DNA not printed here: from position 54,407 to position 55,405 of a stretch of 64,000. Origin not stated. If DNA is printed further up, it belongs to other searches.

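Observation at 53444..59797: Minimal secretin module with ExeA-like ATPase, PilP/GspC-like protein, TPR protein and its own two-component system, but no pilus/T2SS motor genes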

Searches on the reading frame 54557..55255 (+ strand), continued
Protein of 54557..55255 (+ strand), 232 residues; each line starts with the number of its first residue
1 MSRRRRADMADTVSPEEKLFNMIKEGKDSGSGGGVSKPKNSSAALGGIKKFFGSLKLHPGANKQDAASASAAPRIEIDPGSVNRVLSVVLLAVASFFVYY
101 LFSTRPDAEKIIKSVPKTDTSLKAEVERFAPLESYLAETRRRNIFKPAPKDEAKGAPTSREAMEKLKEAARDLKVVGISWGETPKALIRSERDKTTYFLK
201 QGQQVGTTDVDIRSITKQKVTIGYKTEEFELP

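Call 40: find_encoding_contigs(protein=P0214, flank=10000, max_places=1)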
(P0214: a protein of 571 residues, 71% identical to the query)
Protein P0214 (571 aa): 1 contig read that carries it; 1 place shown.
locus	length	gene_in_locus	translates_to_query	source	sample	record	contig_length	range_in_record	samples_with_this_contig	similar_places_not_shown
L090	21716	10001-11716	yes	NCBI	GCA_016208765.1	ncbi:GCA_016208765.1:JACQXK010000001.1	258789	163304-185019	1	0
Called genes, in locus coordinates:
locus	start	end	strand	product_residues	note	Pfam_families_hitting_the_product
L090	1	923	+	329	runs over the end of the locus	PF01515:PTA_PTB (faint), PF02504:FA_synthesis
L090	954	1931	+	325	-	PF00108:Thiolase_N, PF08545:ACP_syn_III, PF08541:ACP_syn_III_C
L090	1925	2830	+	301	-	PF00698:Acyl_transf_1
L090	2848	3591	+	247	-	PF00106:adh_short, PF08659:KR, PF13561:adh_short_C2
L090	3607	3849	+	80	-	PF00550:PP-binding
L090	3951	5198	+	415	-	PF00109:ketoacyl-synt, PF00108:Thiolase_N (faint), PF02801:Ketoacyl-synt_C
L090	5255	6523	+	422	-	PF00330:Aconitase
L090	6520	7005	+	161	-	PF00694:Aconitase_C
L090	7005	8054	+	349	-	PF00180:Iso_dh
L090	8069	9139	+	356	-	PF01118:Semialdhyde_dh, PF02774:Semialdhyde_dhC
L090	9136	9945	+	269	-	PF01416:PseudoU_synth_1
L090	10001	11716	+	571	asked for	PF05157:MshEN, PF00437:T2SSE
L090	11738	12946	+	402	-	PF28597:T2SSF_N, PF00482:T2SSF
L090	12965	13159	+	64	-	PF08334:T2SSG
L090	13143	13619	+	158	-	-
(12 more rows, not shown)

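Call 41: find_encoding_contigs(protein=P0233, flank=10000, max_places=1)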
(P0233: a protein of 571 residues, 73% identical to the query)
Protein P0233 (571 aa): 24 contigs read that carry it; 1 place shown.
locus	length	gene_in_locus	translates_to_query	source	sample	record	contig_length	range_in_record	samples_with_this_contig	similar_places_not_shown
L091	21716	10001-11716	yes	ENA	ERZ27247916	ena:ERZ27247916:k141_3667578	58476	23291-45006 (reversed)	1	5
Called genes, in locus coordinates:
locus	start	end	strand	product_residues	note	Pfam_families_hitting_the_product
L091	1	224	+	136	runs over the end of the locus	-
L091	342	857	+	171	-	PF10050:DUF2284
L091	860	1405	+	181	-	-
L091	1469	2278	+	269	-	PF01226:Form_Nir_trans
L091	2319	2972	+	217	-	PF02525:Flavodoxin_2, PF03358:FMN_red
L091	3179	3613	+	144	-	PF12092:DUF3568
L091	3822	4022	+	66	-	PF00313:CSD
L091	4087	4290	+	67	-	PF00313:CSD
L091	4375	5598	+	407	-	PF02310:B12-binding, PF04055:Radical_SAM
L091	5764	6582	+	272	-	PF13485:Peptidase_MA_2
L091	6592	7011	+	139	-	PF01894:YjbQ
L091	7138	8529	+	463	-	PF00291:PALP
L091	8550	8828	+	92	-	PF08734:GYD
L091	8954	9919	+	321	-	PF02540:NAD_synthase (faint), PF01171:ATP_bind_3 (weak), PF00958:GMP_synt_C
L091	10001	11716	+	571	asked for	PF05157:MshEN, PF00437:T2SSE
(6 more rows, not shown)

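Call 47: search_protein_families(library=pfam, proteins=[L049:6942-8372:+, L049:8369-8902:+, L049:6005-6958:+, L049:8979-9212:+, L049:9199-10026:+, L049:10016-10639:+, L049:10648-12546:+, L001:15247-16083:+], max_evalue=0.001)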
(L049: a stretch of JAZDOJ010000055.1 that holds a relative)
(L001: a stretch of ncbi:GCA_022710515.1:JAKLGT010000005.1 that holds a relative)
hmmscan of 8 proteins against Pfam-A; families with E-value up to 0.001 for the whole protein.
L049:6942-8372:+ (476 aa): 2 families
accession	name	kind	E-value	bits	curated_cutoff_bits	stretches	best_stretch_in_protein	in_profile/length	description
PF11104.14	PilM_2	-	9.4e-11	41.7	27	1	47-205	41-207/340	Type IV pilus assembly protein PilM;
PF05137.18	PilN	-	5.5e-07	30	22.8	1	396-473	2-76/78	Fimbrial assembly protein (PilN)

L049:8369-8902:+ (177 aa): 1 family
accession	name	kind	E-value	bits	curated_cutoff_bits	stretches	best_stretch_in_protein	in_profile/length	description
PF04612.17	T2SSM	-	0.00011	22.9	27.8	1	6-112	11-106/160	Type II secretion system (T2SS), protein M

L049:6005-6958:+ (317 aa): 2 families
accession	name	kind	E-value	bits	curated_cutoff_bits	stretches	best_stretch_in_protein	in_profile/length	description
PF21687.3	T2SSK_1st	-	1.2e-06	29.6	26.2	1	122-201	15-104/107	Type II secretion system (T2SS), protein K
PF12836.13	HHH_3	-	2.2e-05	24.9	27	0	173-200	38-65/65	Helix-hairpin-helix motif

L049:8979-9212:+ (77 aa): 2 families
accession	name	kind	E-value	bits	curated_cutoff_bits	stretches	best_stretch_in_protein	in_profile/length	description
PF13411.12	MerR_1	-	1.6e-14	54.2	21.6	1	9-74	1-64/69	MerR HTH family regulatory protein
PF00376.29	MerR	-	1.3e-06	28.5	28.2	1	11-47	2-38/38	MerR family regulatory protein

L049:9199-10026:+ (275 aa): 7 families
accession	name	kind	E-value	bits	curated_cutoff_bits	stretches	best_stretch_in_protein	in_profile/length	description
PF13401.12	AAA_22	-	8.9e-17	62.1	27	1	43-174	4-129/130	AAA domain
PF01637.24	ATPase_2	-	4.6e-07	30.3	33.2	1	32-239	7-223/225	ATPase domain predominantly from Archaea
PF13191.12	AAA_16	-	9e-06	26.7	32.6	1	41-76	20-55/167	AAA ATPase domain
PF20703.3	nSTAND1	-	1.5e-05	25.3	27.1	1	13-247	7-235/379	Novel STAND NTPase 1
PF13173.12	AAA_14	-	0.00016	22.1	27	0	48-153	6-87/129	AAA domain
PF13245.12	AAA_19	-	0.00023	21.8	25.1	1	42-151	9-115/134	AAA domain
PF00437.27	T2SSE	-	0.00048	19.3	24.9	1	28-74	126-172/370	Type II/IV secretion system protein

L049:10016-10639:+ (207 aa): 1 family
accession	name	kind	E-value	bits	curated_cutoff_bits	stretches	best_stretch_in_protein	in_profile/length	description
PF11356.14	T2SSC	-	6e-05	23.3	27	1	78-206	15-140/141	Type II secretion system protein C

L049:10648-12546:+ (632 aa): 5 families
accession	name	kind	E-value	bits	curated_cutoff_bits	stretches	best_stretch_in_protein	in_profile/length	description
PF00263.26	Secretin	-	3.7e-47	160.5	27.5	1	322-489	2-168/169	Bacterial type II and III secretion system protein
PF03958.22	Secretin_N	-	1.4e-20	73.7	28.2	2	134-191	2-66/69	Bacterial type II/III secretion system short domain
PF07660.19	STN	-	6.9e-07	29.4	28.4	1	68-114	1-50/52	Secretin and TonB N terminus short domain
PF03544.19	TonB_C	-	2.3e-05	25.2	24.6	0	565-622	12-67/79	Gram-negative bacterial TonB protein C-terminal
PF21305.2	type_II_gspD_N0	-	0.00034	20.8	27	1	49-97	2-51/71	GspD-like, N0 domain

L001:15247-16083:+ (278 aa): 1 family
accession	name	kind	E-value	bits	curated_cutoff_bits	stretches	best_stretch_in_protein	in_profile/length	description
PF13145.12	Rotamase_2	-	9.6e-18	65.6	27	1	113-241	2-120/121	PPIC-type PPIASE domain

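Call 51: find_homologous_proteins(query=A3, max_evalue=0.00001)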
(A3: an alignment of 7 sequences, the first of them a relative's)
Query A3 (7 sequences) (477 aa, profile of the alignment): 86 proteins with E <= 0.00001 among 8000 candidates.
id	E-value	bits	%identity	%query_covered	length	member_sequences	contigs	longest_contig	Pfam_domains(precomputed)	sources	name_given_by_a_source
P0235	7.0e-196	670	43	99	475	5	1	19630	PF11104.15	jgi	-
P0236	3.8e-193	661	100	100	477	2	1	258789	PF05137.19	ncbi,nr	ncbi:MAG: PilN domain-containing protein [Candidatus Omnitrophica bacterium]|nr:PilN domain-containi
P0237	3.1e-192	658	42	98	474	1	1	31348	PF05137.19,PF11104.15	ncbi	ncbi:MAG: pilus assembly protein PilM [Candidatus Omnitrophota bacterium]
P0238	3.4e-177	608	25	89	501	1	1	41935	PF05137.19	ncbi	ncbi:MAG: PilN domain-containing protein [Candidatus Omnitrophota bacterium]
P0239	5.3e-173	594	40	98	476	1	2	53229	PF05137.19,PF11104.15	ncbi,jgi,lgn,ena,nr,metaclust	ncbi:MAG: hypothetical protein AMJ95_02605 [Omnitrophica WOR_2 bacterium SM23_72]|nr:MAG: hypothetic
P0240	2.1e-171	589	45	98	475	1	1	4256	PF05137.19,PF11104.15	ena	-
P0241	2.0e-167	576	73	100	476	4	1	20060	PF05137.19,PF11104.15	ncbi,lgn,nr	ncbi:MAG: PilN domain-containing protein [Candidatus Omnitrophica bacterium]|nr:PilN domain-containi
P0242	8.0e-166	571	45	98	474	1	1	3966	PF05137.19,PF11104.15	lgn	-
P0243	2.3e-165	569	45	98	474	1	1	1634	PF05137.19,PF11104.15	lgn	-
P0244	5.7e-164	565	44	99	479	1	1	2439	PF05137.19,PF11104.15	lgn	-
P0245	1.1e-163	564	48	99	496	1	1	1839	PF05137.19,PF11104.15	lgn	-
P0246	1.0e-162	561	47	97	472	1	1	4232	PF05137.19,PF11104.15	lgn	-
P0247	1.4e-162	560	45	99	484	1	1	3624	PF05137.19,PF11104.15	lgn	-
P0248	2.6e-162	559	42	98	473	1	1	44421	PF05137.19,PF11104.15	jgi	-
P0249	3.0e-162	559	40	98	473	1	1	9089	PF05137.19,PF11104.15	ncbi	ncbi:MAG: pilus assembly protein PilM [Candidatus Omnitrophota bacterium]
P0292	1.6e-135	471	40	98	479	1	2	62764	PF05137.19,PF11104.15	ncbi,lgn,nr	ncbi:MAG: PilN domain-containing protein [Candidatus Omnitrophica bacterium]|nr:PilN domain-containi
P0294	2.2e-134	467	42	96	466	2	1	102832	PF05137.19,PF11104.15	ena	-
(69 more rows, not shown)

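Call 68: find_encoding_contigs(protein=P0294, flank=9000, max_places=1)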
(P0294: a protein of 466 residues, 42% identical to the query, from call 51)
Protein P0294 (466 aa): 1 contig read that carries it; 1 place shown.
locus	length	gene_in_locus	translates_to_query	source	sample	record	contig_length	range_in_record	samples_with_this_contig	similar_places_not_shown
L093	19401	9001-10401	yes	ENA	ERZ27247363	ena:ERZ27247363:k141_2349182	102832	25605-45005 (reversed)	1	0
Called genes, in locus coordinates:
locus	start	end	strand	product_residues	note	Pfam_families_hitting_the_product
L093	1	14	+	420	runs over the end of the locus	PF00275:EPSP_synthase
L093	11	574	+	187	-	PF00117:GATase, PF07722:Peptidase_C26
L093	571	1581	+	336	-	PF02885:Glycos_trans_3N, PF00591:Glycos_transf_3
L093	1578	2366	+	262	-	PF00218:IGPS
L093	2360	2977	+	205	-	PF00697:PRAI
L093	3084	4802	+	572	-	PF05157:MshEN, PF00437:T2SSE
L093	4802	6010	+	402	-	PF28597:T2SSF_N, PF00482:T2SSF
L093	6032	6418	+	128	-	PF07963:N_methyl (weak), PF08334:T2SSG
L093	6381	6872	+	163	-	-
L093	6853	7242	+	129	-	-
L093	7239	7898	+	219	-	PF07963:N_methyl (weak), PF11612:T2SSJ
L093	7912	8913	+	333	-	-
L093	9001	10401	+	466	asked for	PF11104:PilM_2, PF05137:PilN (weak)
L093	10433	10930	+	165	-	-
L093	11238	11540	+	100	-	-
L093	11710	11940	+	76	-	PF13411:MerR_1, PF00376:MerR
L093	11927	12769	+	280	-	PF01637:ATPase_2 (weak), PF13191:AAA_16 (faint), PF13401:AAA_22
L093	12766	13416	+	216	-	-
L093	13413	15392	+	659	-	PF03958:Secretin_N, PF00263:Secretin, PF03544:TonB_C (faint), PF13103:TonB_2 (weak)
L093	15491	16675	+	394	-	PF00291:PALP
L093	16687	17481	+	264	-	PF00290:Trp_syntA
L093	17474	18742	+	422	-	PF00675:Peptidase_M16, PF05193:Peptidase_M16_C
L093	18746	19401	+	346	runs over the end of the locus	PF01595:CNNM, PF00571:CBS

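Call 69: find_encoding_contigs(protein=P0292, flank=9000, max_places=1)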
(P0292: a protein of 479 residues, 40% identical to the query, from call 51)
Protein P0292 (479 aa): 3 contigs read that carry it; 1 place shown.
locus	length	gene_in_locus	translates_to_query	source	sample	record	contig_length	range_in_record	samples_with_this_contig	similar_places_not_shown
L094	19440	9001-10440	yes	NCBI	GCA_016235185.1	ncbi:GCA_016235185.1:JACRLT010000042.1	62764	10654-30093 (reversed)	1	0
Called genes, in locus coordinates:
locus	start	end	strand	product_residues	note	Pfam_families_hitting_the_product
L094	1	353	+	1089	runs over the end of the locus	-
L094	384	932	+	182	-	PF13525:YfiO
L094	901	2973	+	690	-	-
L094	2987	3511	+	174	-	PF02417:Chromate_transp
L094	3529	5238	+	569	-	PF05157:MshEN, PF00437:T2SSE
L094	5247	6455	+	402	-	PF28597:T2SSF_N, PF00482:T2SSF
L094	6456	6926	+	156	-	-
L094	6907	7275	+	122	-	-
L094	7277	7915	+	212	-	PF07963:N_methyl (weak)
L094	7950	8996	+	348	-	-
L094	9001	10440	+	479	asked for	PF11104:PilM_2, PF05137:PilN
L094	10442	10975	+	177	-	-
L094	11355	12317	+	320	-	-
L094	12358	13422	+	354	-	PF00041:fn3 (faint), PF16656:Pur_ac_phosph_N (faint), PF24489:Ig_J_second (faint), PF25788:Ig_Rha78A_N (faint)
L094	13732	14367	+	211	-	PF07238:PilZ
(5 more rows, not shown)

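Call 70: find_encoding_contigs(protein=P0239, flank=9000, max_places=1)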
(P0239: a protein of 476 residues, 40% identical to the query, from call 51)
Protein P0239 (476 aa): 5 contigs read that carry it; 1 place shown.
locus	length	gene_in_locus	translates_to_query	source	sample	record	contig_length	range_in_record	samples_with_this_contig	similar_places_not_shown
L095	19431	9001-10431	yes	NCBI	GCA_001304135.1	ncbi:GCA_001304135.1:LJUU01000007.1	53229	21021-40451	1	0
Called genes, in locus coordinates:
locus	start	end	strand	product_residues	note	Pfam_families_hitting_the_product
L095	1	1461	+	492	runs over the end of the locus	PF11104:PilM_2, PF05137:PilN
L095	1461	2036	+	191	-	PF04350:PilO (weak)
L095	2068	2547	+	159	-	-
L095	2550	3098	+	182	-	-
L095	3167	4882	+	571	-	PF05157:MshEN, PF00437:T2SSE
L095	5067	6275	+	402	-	PF28597:T2SSF_N, PF00482:T2SSF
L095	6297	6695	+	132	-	PF07963:N_methyl (weak), PF08334:T2SSG, PF22434:PilW_C (weak)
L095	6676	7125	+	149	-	-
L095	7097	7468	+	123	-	PF07963:N_methyl (weak)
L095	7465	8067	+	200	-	PF07963:N_methyl (weak)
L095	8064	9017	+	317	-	PF21687:T2SSK_1st (weak)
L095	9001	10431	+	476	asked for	PF11104:PilM_2, PF05137:PilN (weak)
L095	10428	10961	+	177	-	-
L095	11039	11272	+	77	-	PF00376:MerR, PF13411:MerR_1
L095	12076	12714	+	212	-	-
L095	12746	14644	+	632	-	PF07660:STN (weak), PF03958:Secretin_N, PF00263:Secretin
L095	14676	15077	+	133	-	PF01842:ACT (weak), PF13291:ACT_4 (faint), PF19571:ACT_8 (weak), PF22629:ACT_AHAS_ss (weak)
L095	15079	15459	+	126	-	PF13279:4HBT_2, PF03061:4HBT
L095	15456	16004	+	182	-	PF01613:Flavin_Reduct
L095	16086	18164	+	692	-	PF03030:H_PPase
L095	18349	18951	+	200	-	PF04542:Sigma70_r2 (faint)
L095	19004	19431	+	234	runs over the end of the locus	PF13490:zf-HC2 (faint)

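Call 85: find_related_loci(query=A3, collection=metagenome_contigs, flank=10000)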
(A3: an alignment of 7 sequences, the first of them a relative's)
Query A3 (477 aa) in metagenome_contigs; peptide patterns used: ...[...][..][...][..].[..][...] (x = any residue, [..] = any of these).
460 stretches matched a pattern; 337 encode a relative of the query (tblastn E <= 1e-3); the best 80 are kept; 80 distinct loci.
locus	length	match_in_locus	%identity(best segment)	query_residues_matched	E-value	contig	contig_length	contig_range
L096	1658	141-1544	47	11-476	2e-156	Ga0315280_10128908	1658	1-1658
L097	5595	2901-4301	45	10-474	2e-134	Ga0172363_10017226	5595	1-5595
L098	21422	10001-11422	43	5-476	6e-132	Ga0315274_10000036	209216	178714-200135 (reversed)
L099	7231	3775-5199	41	1-476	8e-127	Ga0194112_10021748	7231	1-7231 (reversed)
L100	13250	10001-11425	41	1-476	9e-127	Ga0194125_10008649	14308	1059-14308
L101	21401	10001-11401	42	11-476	2e-123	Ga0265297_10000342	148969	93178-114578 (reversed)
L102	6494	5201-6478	44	15-476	1e-118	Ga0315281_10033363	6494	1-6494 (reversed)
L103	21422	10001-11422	42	1-474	2e-117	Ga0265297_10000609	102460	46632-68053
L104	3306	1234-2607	43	9-476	6e-121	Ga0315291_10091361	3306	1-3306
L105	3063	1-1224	46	68-474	7e-122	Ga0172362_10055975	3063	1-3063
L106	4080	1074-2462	41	11-476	1e-118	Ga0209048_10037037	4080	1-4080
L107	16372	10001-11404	43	10-476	2e-116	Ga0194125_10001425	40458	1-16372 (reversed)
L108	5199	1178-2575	39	11-476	1e-115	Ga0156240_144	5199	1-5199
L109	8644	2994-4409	40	6-476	1e-112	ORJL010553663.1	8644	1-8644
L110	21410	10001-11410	40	10-476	3e-108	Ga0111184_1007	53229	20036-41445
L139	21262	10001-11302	29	53-474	4e-50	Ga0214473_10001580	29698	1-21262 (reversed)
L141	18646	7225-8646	26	9-474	9e-47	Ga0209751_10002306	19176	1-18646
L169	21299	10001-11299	25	49-475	4e-38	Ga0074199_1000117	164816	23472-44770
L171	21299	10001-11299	26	49-475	1e-37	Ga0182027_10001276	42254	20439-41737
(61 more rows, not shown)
